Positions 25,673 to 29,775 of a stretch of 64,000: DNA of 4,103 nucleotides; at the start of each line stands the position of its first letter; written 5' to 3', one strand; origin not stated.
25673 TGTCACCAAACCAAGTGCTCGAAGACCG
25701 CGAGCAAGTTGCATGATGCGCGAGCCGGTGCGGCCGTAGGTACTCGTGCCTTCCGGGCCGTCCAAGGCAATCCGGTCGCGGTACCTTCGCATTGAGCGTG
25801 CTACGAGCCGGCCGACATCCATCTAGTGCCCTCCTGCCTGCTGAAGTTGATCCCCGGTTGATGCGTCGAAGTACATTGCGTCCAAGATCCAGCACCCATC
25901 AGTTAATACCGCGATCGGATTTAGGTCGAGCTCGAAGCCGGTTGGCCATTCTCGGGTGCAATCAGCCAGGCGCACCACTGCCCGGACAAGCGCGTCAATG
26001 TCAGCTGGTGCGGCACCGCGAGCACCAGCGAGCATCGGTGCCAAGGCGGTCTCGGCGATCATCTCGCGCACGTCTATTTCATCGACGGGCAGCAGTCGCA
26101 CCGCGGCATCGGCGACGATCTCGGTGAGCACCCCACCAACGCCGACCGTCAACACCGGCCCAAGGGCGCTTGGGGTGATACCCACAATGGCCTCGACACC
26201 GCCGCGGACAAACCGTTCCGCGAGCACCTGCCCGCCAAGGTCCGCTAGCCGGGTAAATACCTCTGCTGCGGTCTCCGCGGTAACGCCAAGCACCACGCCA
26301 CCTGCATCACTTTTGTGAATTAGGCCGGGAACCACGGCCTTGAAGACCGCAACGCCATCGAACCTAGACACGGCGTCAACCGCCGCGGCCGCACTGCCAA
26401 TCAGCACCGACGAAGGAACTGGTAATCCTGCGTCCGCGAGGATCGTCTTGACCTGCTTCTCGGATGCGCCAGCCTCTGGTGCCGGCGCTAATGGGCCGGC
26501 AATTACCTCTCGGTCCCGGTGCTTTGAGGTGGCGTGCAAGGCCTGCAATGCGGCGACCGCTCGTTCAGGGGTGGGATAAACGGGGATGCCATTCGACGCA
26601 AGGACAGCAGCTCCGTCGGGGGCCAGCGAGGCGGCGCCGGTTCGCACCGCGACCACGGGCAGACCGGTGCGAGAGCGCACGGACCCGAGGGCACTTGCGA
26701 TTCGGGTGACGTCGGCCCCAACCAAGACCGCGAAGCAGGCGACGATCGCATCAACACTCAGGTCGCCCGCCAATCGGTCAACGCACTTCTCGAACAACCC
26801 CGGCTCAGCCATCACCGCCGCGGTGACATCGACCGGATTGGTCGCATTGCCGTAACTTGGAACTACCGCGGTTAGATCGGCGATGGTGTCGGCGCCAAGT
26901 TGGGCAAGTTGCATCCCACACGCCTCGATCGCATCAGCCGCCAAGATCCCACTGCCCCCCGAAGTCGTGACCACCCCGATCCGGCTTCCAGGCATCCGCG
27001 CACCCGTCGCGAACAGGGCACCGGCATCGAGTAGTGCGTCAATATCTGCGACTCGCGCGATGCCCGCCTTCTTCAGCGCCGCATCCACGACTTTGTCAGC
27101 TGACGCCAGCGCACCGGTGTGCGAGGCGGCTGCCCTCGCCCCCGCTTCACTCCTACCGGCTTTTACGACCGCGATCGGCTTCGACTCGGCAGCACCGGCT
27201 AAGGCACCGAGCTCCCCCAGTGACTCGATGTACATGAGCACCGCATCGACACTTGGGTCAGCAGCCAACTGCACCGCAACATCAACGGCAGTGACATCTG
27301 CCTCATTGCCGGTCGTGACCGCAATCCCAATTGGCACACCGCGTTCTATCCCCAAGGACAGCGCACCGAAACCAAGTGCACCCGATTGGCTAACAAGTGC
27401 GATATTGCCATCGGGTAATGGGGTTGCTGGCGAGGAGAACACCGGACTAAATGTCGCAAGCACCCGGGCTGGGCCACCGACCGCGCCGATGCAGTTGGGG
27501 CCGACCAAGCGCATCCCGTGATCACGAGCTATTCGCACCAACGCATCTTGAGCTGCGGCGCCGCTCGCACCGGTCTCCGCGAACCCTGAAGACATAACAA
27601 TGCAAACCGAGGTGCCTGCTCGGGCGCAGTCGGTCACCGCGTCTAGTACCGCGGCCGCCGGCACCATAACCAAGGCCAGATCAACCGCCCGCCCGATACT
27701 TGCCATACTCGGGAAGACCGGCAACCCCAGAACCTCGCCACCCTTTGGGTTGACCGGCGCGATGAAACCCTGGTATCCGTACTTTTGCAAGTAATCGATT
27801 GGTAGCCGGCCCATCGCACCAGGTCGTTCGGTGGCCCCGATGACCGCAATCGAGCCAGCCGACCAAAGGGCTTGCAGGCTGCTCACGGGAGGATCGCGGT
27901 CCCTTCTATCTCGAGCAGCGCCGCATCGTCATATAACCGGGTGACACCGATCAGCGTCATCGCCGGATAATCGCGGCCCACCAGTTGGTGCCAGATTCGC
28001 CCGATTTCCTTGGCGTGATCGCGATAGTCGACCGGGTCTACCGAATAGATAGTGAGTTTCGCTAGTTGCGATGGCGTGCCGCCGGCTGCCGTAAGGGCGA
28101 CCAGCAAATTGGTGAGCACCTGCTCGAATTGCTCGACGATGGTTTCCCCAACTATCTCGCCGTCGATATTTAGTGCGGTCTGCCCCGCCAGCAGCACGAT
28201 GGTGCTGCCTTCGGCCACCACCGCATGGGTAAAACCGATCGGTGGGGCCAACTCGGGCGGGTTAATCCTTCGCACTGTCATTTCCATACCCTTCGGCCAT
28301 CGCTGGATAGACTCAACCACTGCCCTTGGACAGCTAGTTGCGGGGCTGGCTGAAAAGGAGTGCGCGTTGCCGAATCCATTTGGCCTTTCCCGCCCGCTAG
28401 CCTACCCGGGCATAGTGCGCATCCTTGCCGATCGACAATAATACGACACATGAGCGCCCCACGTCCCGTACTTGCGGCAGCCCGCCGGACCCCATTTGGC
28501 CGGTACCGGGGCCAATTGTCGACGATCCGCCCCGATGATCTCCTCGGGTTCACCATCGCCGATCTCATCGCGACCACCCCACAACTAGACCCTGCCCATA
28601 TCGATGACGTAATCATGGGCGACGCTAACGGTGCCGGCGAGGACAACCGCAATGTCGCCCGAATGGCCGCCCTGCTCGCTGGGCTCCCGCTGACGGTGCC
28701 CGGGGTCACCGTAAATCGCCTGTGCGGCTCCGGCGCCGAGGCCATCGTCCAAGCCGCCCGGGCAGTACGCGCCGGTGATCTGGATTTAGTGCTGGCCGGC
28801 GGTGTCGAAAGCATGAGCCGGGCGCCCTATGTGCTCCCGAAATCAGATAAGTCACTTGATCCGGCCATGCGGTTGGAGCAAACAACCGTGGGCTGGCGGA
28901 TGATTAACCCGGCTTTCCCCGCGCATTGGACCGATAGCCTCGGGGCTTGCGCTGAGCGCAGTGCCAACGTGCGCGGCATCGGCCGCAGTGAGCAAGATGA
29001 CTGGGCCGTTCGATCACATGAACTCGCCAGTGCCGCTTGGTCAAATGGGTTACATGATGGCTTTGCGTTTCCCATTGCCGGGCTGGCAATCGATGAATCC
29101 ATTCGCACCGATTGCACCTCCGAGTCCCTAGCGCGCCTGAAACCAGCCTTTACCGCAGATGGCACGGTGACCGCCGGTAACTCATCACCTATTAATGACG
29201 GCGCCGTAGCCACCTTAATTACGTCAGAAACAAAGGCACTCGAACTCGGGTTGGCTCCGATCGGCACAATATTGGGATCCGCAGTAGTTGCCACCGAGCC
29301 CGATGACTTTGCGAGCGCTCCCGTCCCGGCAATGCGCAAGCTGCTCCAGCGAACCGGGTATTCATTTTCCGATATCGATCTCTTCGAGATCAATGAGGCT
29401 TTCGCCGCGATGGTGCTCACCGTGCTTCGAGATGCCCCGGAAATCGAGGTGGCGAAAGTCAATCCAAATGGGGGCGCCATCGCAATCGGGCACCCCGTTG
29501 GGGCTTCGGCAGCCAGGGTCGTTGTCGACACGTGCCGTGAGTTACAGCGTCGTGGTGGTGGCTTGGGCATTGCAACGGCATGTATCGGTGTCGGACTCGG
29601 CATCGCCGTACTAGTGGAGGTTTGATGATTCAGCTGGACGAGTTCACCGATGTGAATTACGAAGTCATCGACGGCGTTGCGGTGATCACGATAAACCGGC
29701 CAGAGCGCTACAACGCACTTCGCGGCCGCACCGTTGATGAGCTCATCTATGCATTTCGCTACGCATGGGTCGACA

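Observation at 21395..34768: PaaX-linked CoA-thioester catabolic supercluster with an unusual enzyme combination (candidate undescribed aerobic hybrid pathway for an amino- or hydroxy-aromatic or alicyclic acid)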

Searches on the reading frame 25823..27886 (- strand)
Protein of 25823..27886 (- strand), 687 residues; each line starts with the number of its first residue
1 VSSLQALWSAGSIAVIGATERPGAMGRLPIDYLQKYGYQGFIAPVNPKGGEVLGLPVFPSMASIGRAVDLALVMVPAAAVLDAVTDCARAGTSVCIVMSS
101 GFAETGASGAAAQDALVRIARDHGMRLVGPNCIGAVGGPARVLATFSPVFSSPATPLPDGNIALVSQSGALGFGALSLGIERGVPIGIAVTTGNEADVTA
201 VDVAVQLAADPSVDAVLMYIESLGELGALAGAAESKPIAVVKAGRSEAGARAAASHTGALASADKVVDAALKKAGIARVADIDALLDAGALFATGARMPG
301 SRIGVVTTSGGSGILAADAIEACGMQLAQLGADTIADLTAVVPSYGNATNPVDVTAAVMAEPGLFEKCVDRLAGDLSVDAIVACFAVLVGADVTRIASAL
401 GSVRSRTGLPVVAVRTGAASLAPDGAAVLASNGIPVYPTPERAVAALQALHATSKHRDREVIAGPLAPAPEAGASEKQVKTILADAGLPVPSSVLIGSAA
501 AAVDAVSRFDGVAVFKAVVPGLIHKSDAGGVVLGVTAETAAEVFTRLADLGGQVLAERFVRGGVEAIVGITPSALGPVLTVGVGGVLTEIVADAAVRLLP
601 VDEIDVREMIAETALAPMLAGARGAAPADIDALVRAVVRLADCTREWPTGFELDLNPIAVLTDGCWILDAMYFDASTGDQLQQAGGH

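Call 3: search_protein_families(library=pfam, proteins=[window:25823-27886:-])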
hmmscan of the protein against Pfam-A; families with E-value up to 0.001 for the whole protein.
window:25823-27886:- (687 aa): 5 families
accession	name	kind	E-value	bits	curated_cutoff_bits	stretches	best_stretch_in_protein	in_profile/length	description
PF13549.11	ATP-grasp_5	-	6.5e-39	134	27.6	1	475-670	11-217/221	ATP-grasp domain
PF13607.11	Succ_CoA_lig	-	4.5e-37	127.3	27.4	1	160-291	2-137/138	Succinyl-CoA ligase like flavodoxin domain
PF13380.12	CoA_binding_2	-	1.3e-22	80.8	22.8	1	12-136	2-114/116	CoA binding domain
PF02629.25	CoA_binding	-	4.2e-13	50.3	22.3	1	11-100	4-96/97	CoA binding domain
PF19045.5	Ligase_CoA_2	-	2e-08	34.9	23.7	1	305-450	3-151/162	Ligase-CoA domain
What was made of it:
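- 25823..27886 (-): Fused alpha-beta ADP-forming (NDP-forming) acyl-CoA synthetase, 687 aa. CoA_binding, Succ_CoA_lig, Ligase_CoA_2 and ATP-grasp_5 domains (call 3).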

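Call 4: search_protein_families(library=ncbifam, proteins=[window:25823-27886:-])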
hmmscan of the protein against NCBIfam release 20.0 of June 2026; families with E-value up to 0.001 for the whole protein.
window:25823-27886:- (687 aa): 4 families
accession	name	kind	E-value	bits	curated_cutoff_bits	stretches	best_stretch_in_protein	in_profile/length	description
TIGR02717.1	AcCoA-syn-alpha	equivalog_domain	1.1e-114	383.6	567.15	1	4-451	1-444/447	acetate--CoA ligase alpha subunit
NF045494.1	AcCoALig_Archglob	equivalog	4.6e-110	368.9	1200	2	3-455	217-664/665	acetate--CoA ligase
NF045492.1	HydPropCoALig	equivalog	1e-93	315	1300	2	3-455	247-698/700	3-hydroxypropionate--CoA ligase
NF045493.1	HydDutCoALig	equivalog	3.7e-87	293.5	1300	2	7-456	6-452/698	4-hydroxybutyrate--CoA ligase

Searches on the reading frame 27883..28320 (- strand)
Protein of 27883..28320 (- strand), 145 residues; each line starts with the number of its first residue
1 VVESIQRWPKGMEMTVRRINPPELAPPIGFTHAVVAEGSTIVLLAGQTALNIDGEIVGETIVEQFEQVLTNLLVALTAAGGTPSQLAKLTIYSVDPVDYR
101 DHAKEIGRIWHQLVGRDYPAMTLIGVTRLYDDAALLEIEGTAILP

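Call 3: search_protein_families(library=pfam, proteins=[window:27883-28320:-])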
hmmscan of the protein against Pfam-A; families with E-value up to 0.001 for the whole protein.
window:27883-28320:- (145 aa): 1 family
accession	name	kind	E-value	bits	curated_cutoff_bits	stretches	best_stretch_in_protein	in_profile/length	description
PF01042.26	Ribonuc_L-PSP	-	3.9e-17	62.8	27.3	1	28-143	9-120/121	Endoribonuclease L-PSP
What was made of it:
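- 27883..28287 (-): Rid-family (YjgF/RidA superfamily) protein, 134 aa; inferred enamine/imine hydrolase for the CoA-bound 2-amino-enoyl product of the fusion enzyme. PF01042 (call 3).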

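Call 4: search_protein_families(library=ncbifam, proteins=[window:27883-28320:-])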
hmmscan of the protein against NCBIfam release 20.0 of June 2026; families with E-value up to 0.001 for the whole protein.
window:27883-28320:- (145 aa): 2 families
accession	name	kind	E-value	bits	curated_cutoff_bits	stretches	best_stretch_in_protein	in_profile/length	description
TIGR00004.1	TIGR00004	subfamily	4.2e-10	39.9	106.25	1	30-143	16-124/125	Rid family detoxifying hydrolase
NF008490.0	PRK11401.1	equivalog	0.00032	20.6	222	1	36-143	22-126/129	enamine/imine deaminase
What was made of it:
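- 27883..28287 (-): TIGR00004 scores 39.9 bits against a cut-off of 106.25 (call 4).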

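Call 60: search_solved_structures(query=window:27883-28287:-, max_evalue=0.00001, show_alignments=3)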
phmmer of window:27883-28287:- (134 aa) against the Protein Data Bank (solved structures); distinct sequences matched with E-value up to 0.00001: 14.
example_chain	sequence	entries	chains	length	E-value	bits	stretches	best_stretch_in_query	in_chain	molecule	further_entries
5v4f_A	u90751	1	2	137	4.4e-15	59.1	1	4-133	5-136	Putative translational inhibitor protein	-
5yu2_A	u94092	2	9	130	3.3e-12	49.8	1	7-128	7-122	Translation initiation inhibitor homologue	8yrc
2dyy_A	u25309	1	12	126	4.4e-09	39.7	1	15-131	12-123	UPF0076 protein PH0854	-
1xrg_A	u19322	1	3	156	1.4e-08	38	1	11-132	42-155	Putative translation initiation inhibitor, yjgF family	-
5y6u_A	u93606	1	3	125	3e-07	33.7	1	30-132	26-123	YabJ protein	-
1qd9_A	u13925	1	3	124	3.1e-07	33.7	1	31-132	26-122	PURINE REGULATORY PROTEIN YABJ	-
7cd2_A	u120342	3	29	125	8e-07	32.4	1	30-132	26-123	YabJ protein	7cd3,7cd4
3l7q_A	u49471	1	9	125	8e-07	32.4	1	30-129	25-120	Putative translation initiation inhibitor, aldR regulator-like protein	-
2b33_A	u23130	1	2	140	8.2e-07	32.3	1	17-132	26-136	protein synthesis inhibitor, putative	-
1j7h_A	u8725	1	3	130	2e-06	31.1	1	13-132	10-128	HYPOTHETICAL PROTEIN HI0719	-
3m1x_A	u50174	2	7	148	2.8e-06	30.6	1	13-131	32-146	putative Endoribonuclease L-PSP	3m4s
3mqw_A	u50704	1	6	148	2.9e-06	30.5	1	13-131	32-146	putative Endoribonuclease L-PSP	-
8v8r_A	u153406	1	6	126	5.3e-06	29.7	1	30-128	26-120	Enamine/imine deaminase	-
3r0p_A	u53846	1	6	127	6.1e-06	29.5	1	12-132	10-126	L-PSP putative endoribonuclease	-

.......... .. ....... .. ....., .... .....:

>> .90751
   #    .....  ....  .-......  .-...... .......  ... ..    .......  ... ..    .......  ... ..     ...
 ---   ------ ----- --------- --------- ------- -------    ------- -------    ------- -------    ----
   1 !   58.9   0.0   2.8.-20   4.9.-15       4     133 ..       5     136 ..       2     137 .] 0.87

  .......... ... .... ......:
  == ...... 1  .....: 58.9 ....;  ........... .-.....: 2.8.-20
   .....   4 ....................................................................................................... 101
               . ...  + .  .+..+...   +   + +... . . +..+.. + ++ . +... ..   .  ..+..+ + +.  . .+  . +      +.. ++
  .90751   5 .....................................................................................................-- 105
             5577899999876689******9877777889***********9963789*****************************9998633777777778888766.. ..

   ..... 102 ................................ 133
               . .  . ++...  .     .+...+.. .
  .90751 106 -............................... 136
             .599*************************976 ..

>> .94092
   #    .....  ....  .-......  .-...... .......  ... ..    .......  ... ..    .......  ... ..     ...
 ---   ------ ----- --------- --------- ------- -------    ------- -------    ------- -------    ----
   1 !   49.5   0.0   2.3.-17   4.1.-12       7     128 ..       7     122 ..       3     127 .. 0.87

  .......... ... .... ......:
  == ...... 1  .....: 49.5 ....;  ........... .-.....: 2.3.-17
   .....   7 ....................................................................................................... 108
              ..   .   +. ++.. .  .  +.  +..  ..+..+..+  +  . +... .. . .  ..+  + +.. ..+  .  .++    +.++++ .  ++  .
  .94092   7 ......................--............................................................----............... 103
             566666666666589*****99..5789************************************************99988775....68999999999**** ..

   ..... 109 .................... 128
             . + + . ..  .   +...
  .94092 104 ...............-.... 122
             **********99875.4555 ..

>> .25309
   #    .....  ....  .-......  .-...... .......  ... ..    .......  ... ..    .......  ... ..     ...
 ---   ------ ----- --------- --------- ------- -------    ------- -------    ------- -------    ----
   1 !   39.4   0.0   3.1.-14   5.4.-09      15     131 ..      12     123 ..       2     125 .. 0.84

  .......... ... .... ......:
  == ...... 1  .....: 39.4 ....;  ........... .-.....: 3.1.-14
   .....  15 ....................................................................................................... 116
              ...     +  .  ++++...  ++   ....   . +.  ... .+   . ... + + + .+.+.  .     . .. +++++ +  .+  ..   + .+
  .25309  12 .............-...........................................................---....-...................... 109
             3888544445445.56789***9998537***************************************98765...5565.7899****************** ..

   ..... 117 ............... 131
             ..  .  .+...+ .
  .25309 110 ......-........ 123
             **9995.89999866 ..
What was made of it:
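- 27883..28287 (-): The carboxylate-binding Arg105 of archetypal RidA is Met here (call 60).
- On Archetypal RidA (2-aminoacrylate deaminase): Arg is replaced by Met in the alignment to 5YU2 (call 60).
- Rid protein: it lacks the Arg that binds an alpha-carboxylate (call 60).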

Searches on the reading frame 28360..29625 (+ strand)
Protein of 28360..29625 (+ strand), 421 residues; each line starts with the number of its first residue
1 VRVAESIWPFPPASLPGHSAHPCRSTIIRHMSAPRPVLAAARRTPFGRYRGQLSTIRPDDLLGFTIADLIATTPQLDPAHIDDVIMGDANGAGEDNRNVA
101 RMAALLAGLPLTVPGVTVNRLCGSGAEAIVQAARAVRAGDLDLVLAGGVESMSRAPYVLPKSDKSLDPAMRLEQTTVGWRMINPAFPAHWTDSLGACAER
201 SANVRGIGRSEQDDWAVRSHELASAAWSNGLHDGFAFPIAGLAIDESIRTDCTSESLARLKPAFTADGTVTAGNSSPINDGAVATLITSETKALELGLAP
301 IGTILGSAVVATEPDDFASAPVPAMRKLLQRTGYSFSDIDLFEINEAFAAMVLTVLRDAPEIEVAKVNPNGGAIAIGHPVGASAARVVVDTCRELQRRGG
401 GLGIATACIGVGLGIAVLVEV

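Call 3: search_protein_families(library=pfam, proteins=[window:28360-29625:+])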
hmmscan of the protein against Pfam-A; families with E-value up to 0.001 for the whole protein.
window:28360-29625:+ (421 aa): 3 families
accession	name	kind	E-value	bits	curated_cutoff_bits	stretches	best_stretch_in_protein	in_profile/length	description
PF00108.29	Thiolase_N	-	3.9e-62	210.4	26.4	1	37-290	2-259/260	Thiolase, N-terminal domain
PF02803.24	Thiolase_C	-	5.3e-39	133.1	27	1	300-420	3-122/123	Thiolase, C-terminal domain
PF00109.32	ketoacyl-synt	-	3.5e-05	24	20.8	1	111-153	163-205/252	Beta-ketoacyl synthase, N-terminal domain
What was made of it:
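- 28450..29625 (+): Thiolase (391 aa), closest to 3-oxoadipyl-CoA thiolase PcaF/PaaJ models. Thiolase_N and Thiolase_C (call 3).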

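Call 4: search_protein_families(library=ncbifam, proteins=[window:28360-29625:+])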
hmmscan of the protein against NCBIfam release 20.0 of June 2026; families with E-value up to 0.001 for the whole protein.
window:28360-29625:+ (421 aa): 44 families (the best 25 are shown)
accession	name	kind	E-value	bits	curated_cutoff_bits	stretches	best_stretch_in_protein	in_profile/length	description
TIGR02430.1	pcaF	equivalog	2.2e-126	422.1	597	1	40-420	7-398/400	3-oxoadipyl-CoA thiolase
NF006551.0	PRK09050.1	subfamily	2.7e-126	421.9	605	1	41-420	9-399/401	3-oxoadipyl-CoA thiolase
TIGR01930.1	AcCoA-C-Actrans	subfamily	2.7e-123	411.7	240.55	1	40-420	3-385/385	acetyl-CoA C-acyltransferase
NF006001.0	PRK08131.1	equivalog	3.5e-105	352.2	622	1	41-420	9-398/401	3-oxoadipyl-CoA thiolase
NF006086.0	PRK08235.1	equivalog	1.6e-93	314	526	1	36-421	4-392/393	acetyl-CoA C-acetyltransferase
NF004853.0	PRK06205.1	subfamily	2.4e-92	310.1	551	1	37-420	5-401/404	acetyl-CoA C-acetyltransferase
NF006510.0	PRK08947.1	equivalog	4.2e-87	292.6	519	1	37-420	5-385/387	acetyl-CoA C-acyltransferase FadA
NF006552.0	PRK09051.1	subfamily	4.8e-87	292.8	565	1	38-420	8-393/395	beta-ketothiolase BktB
NF005890.0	PRK07851.1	equivalog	4.9e-87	292.5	580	1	36-420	4-403/406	acetyl-CoA C-acetyltransferase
NF004206.0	PRK05656.1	subfamily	6.8e-87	292.1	688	1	37-420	5-391/392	acetyl-CoA C-acetyltransferase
NF006553.0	PRK09052.1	equivalog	1.1e-86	291.4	567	2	243-420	221-397/399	acetyl-CoA C-acyltransferase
TIGR02445.1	fadA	equivalog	2.5e-84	283.5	591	1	38-420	4-383/385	acetyl-CoA C-acyltransferase FadA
NF005033.0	PRK06445.1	equivalog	2.4e-83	280.5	511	1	42-420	17-393/395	acetyl-CoA C-acetyltransferase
NF005805.0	PRK07661.1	equivalog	2.4e-81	273.7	633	2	243-420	213-389/391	acetyl-CoA C-acetyltransferase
NF042999.1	bketothiol_BktB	equivalog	2.5e-80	270.7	725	1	37-420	6-392/394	beta-ketothiolase BktB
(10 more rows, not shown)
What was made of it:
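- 28450..29625 (+): TIGR02430 pcaF scores 422 bits (cut-off 597); TIGR01930 passes at 411.7 against 240.55 (call 4).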
